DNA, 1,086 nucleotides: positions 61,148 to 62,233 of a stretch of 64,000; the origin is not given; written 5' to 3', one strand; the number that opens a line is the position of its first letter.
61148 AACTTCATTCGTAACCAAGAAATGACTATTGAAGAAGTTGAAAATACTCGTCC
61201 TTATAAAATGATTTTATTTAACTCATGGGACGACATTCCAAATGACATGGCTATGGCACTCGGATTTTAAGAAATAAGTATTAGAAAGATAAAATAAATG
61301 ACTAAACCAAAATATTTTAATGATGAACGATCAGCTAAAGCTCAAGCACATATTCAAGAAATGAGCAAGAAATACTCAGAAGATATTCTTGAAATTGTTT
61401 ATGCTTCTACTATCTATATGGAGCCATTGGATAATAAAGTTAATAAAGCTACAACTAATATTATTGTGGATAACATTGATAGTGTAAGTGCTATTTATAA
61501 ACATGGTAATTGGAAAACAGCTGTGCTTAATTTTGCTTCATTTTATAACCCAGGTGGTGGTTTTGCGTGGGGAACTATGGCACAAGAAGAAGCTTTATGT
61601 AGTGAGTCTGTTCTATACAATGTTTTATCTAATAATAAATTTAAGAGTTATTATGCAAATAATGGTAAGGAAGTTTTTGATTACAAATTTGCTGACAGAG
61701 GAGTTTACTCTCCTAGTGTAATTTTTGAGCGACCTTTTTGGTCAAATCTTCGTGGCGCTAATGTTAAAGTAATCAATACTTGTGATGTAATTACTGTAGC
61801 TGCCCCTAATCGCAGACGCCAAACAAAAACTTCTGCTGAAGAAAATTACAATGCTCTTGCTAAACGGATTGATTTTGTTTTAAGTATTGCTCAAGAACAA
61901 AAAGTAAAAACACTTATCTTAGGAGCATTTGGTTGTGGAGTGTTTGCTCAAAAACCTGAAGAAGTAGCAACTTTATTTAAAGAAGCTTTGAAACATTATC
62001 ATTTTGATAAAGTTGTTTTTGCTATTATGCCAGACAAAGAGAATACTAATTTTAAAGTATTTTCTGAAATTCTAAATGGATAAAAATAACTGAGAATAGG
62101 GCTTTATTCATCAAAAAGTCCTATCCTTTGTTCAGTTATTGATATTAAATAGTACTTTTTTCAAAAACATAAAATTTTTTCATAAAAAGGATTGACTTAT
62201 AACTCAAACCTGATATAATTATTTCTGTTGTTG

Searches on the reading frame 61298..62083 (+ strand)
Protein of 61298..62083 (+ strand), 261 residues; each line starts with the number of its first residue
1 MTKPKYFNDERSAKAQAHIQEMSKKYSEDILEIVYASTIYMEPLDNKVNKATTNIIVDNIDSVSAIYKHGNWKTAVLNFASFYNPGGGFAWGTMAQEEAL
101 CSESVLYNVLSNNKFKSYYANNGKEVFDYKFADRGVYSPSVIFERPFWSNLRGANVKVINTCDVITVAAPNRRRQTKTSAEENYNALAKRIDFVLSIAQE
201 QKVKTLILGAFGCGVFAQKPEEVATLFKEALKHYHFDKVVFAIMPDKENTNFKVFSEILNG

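Call 9: search_protein_families(library=pfam, proteins=[window:61298-62083:+], max_evalue=0.01)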
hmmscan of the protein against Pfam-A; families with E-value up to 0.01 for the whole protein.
window:61298-62083:+ (261 aa): 3 families
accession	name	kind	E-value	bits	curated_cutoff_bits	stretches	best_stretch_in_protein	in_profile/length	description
PF10021.15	PARG_cat_microb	-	2.7e-22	80.2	23.5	1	34-143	31-143/146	Microbial-type PARG, catalytic domain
PF01661.27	Macro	-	0.00034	21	22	1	164-226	58-117/118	Macro domain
PF12948.12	MSP7_C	-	0.0029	18.7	27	0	168-238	14-86/125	MSP7-like protein C-terminal domain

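Call 10: search_protein_families(library=phrogs, proteins=[window:61298-62083:+], max_evalue=0.001)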
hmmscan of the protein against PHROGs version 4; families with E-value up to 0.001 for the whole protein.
window:61298-62083:+ (261 aa): 0 families
